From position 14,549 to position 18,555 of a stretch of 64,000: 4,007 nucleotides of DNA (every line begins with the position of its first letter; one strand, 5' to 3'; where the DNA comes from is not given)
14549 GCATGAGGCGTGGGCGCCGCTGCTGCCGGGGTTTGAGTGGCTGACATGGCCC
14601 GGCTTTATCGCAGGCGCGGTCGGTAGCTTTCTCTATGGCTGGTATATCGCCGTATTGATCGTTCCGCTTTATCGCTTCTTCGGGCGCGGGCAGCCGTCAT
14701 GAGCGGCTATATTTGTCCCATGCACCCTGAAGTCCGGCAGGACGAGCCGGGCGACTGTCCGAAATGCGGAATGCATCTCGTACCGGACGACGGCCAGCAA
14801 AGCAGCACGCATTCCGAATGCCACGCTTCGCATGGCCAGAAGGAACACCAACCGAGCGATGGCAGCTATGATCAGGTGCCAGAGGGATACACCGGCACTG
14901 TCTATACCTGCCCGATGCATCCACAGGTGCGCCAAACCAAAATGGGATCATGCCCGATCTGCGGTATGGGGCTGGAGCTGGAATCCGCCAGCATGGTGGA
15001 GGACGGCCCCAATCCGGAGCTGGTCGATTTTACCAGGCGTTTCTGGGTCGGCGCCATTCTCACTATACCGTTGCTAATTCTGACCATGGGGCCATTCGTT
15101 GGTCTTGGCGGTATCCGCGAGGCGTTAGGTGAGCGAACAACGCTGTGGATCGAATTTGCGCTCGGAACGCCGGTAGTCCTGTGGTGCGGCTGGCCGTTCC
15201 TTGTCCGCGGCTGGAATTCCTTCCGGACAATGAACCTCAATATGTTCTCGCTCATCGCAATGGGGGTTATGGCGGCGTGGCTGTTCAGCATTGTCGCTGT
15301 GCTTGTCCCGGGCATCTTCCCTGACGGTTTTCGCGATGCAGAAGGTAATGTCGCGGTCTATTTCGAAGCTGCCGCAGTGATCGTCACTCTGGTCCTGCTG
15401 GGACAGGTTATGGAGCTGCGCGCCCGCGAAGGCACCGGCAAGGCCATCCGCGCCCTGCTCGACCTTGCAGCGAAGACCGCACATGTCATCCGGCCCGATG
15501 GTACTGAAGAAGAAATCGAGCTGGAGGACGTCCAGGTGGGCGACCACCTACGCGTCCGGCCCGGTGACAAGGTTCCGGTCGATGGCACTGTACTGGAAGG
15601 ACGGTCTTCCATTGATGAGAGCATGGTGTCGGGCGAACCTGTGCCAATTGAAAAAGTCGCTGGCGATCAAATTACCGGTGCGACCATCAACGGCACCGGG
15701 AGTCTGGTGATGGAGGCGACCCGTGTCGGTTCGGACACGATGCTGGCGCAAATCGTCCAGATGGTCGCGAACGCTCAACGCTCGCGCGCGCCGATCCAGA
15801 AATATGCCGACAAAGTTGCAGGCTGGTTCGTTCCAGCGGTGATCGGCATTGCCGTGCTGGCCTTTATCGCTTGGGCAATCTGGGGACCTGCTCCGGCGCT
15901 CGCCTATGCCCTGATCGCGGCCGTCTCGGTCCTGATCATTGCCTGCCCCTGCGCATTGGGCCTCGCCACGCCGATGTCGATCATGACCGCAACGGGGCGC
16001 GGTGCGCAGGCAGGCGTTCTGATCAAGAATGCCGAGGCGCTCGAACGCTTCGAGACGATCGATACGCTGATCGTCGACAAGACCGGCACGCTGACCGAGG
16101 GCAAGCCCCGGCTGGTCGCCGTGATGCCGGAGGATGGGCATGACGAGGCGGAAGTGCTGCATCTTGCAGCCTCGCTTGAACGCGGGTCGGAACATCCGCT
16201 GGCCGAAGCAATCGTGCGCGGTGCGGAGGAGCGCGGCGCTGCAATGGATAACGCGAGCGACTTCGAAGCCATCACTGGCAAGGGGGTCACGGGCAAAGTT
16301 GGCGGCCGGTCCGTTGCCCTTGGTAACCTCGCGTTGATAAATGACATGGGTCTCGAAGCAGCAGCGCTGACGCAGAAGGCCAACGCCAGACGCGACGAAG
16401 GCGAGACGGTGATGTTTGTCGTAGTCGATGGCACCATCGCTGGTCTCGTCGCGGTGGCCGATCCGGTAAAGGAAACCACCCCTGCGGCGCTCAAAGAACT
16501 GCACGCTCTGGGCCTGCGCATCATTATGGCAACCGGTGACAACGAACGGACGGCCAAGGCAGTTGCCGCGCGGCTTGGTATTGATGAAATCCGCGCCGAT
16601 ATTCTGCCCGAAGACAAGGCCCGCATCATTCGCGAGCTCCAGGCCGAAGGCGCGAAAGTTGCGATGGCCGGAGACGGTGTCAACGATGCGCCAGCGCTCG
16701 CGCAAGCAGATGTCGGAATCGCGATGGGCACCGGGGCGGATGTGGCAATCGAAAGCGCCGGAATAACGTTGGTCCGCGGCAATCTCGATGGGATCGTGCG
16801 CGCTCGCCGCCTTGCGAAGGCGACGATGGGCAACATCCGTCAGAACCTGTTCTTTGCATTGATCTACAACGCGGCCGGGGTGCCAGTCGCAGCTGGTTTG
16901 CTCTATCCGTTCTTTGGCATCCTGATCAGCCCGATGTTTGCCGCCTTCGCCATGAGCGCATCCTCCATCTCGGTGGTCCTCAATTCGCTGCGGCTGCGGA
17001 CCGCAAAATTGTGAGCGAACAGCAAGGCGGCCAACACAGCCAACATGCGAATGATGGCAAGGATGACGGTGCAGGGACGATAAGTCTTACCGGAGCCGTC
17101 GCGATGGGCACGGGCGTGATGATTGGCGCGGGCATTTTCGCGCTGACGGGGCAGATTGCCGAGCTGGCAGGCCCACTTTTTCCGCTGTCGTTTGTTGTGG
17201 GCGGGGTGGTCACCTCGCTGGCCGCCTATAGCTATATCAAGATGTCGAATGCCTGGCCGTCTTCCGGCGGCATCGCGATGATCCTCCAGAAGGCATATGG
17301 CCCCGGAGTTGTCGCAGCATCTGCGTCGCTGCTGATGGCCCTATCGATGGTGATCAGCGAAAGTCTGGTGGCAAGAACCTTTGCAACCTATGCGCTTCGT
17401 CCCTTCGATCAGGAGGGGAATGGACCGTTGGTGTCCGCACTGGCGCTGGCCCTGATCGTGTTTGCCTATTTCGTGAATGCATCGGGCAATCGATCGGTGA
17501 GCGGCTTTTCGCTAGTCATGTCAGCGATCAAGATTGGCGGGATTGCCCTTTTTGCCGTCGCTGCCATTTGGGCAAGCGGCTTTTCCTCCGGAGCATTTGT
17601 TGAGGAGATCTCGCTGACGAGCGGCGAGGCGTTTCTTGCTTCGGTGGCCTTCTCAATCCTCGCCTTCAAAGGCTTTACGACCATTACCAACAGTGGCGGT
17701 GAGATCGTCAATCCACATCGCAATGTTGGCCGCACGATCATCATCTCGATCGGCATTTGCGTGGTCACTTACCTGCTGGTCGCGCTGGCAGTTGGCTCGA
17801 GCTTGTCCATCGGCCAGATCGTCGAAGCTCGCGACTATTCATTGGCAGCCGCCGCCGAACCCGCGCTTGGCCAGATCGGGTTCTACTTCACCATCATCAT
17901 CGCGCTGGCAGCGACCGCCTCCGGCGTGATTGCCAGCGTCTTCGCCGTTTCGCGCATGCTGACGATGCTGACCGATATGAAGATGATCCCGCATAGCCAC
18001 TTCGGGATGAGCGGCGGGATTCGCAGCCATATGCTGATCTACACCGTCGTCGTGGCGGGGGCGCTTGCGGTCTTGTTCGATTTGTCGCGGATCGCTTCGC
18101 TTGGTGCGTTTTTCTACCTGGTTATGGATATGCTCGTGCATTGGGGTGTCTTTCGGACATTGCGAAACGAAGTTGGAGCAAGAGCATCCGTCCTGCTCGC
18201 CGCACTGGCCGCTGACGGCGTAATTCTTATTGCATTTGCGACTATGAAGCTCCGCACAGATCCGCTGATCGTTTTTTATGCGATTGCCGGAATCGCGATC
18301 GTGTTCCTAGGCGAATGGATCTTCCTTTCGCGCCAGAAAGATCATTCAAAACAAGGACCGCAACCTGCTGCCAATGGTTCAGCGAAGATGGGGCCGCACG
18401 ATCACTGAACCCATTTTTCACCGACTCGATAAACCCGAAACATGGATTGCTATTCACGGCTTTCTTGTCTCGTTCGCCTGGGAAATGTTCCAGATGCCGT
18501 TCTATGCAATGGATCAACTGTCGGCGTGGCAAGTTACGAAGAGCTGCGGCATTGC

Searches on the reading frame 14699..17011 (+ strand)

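Call 37: search_protein_families(library=pfam, proteins=[window:14699-17011:+], max_evalue=0.00001)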
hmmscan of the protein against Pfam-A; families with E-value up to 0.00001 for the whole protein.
window:14699-17011:+ (771 aa): 4 families
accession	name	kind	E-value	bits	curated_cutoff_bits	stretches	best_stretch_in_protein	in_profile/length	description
PF00122.25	E1-E2_ATPase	-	9.6e-57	191.9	28.1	1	256-437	2-180/181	E1-E2 ATPase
PF00702.32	Hydrolase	-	1.3e-35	124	26.4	1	454-671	1-191/191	haloacid dehalogenase-like hydrolase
PF19335.5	HMBD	-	1.9e-22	79.3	23.6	2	4-29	2-27/28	Heavy metal binding domain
PF08282.18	Hydrolase_3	-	1.2e-08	35.5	20.9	0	643-701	195-253/255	haloacid dehalogenase-like hydrolase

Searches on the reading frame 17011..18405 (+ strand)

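Call 72: search_protein_families(library=pfam, proteins=[window:17011-18405:+], max_evalue=0.0001)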
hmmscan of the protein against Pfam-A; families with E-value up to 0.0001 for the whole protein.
window:17011-18405:+ (465 aa): 2 families
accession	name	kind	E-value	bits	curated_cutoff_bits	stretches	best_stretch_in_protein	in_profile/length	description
PF13520.12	AA_permease_2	-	3.4e-29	102.5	27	1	24-417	1-414/427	Amino acid permease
PF00324.27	AA_permease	-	2.8e-14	53.1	24.6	1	30-368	3-357/470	Amino acid permease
